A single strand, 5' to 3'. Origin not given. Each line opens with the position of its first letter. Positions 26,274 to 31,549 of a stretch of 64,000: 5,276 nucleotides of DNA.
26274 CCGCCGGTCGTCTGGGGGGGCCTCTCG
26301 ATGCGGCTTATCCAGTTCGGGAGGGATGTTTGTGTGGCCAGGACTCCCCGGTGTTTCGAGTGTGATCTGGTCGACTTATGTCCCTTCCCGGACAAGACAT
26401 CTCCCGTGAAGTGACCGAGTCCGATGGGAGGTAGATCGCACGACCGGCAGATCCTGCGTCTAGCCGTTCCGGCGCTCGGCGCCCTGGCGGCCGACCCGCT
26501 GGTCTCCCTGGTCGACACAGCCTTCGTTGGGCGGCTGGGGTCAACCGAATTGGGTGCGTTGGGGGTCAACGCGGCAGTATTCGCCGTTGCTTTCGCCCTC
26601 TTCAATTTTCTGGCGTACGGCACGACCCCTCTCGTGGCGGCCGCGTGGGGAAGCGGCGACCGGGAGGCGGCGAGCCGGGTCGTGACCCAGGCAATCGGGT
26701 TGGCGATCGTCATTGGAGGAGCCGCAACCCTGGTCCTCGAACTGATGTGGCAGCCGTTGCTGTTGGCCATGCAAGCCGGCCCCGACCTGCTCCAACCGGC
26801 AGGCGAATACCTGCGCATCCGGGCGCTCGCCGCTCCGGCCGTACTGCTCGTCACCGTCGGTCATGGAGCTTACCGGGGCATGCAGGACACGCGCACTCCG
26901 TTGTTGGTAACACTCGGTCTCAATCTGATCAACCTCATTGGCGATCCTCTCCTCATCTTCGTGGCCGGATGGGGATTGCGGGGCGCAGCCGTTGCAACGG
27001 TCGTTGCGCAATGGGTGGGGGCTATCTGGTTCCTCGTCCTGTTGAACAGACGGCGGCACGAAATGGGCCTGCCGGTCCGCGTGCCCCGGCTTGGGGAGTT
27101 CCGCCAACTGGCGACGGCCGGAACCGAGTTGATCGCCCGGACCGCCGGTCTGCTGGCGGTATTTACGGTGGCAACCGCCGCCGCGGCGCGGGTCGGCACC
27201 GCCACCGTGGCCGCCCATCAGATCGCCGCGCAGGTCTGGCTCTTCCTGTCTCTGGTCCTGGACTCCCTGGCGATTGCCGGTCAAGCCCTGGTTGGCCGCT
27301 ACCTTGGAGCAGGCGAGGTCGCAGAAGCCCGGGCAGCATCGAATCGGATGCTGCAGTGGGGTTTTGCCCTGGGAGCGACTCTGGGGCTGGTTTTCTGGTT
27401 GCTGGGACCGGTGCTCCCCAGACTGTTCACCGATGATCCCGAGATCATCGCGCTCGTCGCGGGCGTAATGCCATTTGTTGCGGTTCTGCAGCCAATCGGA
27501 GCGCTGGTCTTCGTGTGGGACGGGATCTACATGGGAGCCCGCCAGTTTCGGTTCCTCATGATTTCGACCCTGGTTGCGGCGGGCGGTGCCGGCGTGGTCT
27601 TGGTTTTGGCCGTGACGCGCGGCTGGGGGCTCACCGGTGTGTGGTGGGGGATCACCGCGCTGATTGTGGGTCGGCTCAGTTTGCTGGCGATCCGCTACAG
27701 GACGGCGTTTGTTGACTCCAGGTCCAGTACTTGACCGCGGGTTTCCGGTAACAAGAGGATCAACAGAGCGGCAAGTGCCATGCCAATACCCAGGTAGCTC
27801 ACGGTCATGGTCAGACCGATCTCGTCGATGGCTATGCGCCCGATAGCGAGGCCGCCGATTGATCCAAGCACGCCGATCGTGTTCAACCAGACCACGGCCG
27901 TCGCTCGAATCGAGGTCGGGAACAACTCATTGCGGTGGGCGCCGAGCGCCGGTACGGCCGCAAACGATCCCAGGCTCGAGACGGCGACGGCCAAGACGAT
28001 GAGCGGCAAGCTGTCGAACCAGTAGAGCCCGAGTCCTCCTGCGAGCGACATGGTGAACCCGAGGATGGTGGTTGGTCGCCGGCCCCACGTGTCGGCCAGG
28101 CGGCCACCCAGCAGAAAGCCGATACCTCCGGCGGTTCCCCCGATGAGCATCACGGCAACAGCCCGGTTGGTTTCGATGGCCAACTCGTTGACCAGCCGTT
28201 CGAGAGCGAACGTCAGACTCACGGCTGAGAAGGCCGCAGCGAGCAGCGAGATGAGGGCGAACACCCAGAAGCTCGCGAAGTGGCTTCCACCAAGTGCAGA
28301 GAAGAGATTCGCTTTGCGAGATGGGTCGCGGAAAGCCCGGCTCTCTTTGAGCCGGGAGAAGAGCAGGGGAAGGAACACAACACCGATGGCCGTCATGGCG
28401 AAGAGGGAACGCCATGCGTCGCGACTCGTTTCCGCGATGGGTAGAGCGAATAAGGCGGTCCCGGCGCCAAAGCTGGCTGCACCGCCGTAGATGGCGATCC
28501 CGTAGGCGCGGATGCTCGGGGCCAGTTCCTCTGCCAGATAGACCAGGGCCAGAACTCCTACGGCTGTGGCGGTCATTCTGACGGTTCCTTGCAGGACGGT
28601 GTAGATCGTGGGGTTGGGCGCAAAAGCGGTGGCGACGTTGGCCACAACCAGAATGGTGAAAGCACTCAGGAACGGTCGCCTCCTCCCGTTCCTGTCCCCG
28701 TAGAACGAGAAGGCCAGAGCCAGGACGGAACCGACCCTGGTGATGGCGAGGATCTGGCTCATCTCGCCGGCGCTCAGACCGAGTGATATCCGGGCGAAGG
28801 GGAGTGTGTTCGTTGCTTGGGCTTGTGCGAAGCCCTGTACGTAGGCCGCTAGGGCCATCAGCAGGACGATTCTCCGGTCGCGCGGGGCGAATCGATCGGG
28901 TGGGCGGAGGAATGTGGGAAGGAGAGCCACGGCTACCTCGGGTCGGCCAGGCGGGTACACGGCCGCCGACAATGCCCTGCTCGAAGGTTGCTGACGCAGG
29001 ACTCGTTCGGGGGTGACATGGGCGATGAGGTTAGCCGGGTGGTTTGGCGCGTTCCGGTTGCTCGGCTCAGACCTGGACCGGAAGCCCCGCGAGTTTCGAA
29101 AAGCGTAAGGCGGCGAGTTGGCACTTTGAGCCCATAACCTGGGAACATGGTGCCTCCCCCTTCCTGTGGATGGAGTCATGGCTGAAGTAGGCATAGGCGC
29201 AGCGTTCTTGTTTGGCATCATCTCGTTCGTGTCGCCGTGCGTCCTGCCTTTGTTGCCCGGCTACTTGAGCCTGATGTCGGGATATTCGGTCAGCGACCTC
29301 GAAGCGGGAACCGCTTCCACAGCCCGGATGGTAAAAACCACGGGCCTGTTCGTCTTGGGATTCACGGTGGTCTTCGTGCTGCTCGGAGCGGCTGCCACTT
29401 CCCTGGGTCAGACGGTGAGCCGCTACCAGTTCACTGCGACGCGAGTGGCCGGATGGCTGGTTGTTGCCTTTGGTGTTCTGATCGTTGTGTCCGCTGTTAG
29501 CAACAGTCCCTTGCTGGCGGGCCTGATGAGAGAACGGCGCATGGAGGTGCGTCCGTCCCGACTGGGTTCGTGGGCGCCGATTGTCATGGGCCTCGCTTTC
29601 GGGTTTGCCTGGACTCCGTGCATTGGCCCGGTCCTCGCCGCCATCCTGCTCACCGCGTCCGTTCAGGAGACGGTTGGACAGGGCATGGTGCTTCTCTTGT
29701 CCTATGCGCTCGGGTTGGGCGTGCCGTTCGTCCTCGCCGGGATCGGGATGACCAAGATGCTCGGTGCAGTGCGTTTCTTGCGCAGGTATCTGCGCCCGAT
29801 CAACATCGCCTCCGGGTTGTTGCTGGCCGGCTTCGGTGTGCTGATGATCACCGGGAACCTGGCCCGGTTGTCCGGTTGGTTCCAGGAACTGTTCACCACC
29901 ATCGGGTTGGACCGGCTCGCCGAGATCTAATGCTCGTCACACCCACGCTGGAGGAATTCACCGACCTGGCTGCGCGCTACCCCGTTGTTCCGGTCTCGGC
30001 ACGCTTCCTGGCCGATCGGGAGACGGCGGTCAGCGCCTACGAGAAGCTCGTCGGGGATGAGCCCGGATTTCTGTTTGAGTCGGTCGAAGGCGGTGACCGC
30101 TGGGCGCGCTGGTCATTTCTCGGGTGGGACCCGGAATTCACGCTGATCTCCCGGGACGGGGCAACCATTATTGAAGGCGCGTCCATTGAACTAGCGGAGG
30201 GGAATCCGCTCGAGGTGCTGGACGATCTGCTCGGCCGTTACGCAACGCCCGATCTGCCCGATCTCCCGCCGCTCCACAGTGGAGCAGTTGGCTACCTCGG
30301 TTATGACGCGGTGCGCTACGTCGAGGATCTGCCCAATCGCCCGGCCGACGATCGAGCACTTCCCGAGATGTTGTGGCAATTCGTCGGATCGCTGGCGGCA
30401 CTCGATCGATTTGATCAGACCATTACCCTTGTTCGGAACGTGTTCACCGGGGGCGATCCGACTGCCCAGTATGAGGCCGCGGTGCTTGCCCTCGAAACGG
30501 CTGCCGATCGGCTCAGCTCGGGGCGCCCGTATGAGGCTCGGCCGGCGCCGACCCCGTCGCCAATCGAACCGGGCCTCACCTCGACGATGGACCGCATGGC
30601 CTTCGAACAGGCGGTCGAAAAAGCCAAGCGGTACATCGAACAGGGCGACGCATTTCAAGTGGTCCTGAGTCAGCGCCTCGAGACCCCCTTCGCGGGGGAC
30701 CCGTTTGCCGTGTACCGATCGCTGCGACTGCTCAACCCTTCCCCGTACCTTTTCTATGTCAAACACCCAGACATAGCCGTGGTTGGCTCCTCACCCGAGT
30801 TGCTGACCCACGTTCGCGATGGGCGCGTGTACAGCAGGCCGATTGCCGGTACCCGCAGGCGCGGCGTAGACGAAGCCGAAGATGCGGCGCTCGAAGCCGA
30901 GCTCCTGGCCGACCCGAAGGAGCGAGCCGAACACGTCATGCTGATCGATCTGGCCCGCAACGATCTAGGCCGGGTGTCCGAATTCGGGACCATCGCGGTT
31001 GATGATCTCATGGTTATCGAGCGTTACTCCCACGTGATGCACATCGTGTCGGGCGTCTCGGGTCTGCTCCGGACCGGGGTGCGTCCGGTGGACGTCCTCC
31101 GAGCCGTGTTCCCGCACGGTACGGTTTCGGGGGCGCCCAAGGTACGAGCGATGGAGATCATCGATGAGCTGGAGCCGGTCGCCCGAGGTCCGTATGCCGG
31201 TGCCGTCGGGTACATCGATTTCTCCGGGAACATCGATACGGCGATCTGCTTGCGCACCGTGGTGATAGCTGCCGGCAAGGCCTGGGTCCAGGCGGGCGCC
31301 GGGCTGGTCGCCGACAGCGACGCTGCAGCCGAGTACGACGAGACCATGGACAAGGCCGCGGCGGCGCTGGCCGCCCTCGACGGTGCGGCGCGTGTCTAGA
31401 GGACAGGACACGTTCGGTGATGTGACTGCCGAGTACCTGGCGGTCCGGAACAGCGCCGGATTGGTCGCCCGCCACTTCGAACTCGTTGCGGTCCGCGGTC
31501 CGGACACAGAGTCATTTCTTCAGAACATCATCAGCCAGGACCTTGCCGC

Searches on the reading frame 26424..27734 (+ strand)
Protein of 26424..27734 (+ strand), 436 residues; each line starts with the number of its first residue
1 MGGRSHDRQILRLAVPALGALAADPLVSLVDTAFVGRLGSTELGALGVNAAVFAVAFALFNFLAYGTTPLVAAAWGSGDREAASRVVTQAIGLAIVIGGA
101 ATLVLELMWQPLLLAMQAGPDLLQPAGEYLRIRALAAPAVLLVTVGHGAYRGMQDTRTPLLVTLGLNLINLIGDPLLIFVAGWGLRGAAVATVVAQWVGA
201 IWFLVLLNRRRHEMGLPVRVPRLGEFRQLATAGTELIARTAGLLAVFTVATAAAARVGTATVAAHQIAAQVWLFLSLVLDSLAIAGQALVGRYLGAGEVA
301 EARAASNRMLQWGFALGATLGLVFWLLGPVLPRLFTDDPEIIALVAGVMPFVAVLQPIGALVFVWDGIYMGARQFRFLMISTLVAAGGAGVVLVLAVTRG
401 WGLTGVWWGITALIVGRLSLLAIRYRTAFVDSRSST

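Call 67: search_protein_families(library=pfam, proteins=[window:26424-27734:+], max_evalue=0.0001)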
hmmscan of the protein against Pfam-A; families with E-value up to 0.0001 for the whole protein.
window:26424-27734:+ (436 aa): 1 family
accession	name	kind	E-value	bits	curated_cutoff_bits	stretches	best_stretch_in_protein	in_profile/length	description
PF01554.23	MatE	-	8.4e-48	162.5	24.9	2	16-175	1-160/161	MatE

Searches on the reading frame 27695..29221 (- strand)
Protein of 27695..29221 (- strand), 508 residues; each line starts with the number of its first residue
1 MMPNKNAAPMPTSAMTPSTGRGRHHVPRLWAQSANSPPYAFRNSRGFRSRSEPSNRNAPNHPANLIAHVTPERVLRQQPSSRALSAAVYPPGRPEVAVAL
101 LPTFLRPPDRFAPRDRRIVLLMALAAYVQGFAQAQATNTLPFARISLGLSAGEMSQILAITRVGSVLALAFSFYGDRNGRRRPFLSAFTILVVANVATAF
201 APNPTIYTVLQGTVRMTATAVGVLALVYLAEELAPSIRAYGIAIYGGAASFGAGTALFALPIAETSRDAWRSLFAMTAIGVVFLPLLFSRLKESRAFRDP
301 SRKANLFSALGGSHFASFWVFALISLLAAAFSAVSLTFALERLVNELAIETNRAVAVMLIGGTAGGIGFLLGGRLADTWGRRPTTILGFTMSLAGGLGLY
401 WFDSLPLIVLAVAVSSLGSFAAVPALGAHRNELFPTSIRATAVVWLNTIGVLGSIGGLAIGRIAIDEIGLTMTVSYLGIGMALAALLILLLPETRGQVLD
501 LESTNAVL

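Call 67: search_protein_families(library=pfam, proteins=[window:27695-29221:-], max_evalue=0.0001)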
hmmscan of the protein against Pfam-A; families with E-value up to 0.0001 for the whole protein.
window:27695-29221:- (508 aa): 2 families
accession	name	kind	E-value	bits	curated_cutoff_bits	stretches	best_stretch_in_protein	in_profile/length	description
PF07690.21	MFS_1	-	3.5e-29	102.3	33.4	2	124-455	3-344/347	Major Facilitator Superfamily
PF00083.30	Sugar_tr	-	3.1e-10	40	22.3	1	150-297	44-197/452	Sugar (and other) transporter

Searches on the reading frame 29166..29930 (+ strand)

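Call 17: search_protein_families(library=pfam, proteins=[window:29166-29930:+], max_evalue=0.001)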
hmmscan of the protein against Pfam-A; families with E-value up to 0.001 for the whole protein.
window:29166-29930:+ (254 aa): 1 family
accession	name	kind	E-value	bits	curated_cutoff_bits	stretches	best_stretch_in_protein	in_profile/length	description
PF02683.22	DsbD_TM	-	8.4e-16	58.4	27.1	1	11-201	6-191/219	Cytochrome C biogenesis protein transmembrane domain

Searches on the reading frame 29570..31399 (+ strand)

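Call 17: search_protein_families(library=pfam, proteins=[window:29570-31399:+], max_evalue=0.001)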
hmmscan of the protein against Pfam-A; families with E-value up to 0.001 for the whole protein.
window:29570-31399:+ (609 aa): 2 families
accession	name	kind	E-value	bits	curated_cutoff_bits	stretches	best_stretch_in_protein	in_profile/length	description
PF00425.24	Chorismate_bind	-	9e-91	304.4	27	1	343-595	3-257/257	chorismate binding enzyme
PF04715.19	Anth_synt_I_N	-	3.1e-28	99.2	23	1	149-287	1-140/140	Anthranilate synthase component I, N terminal region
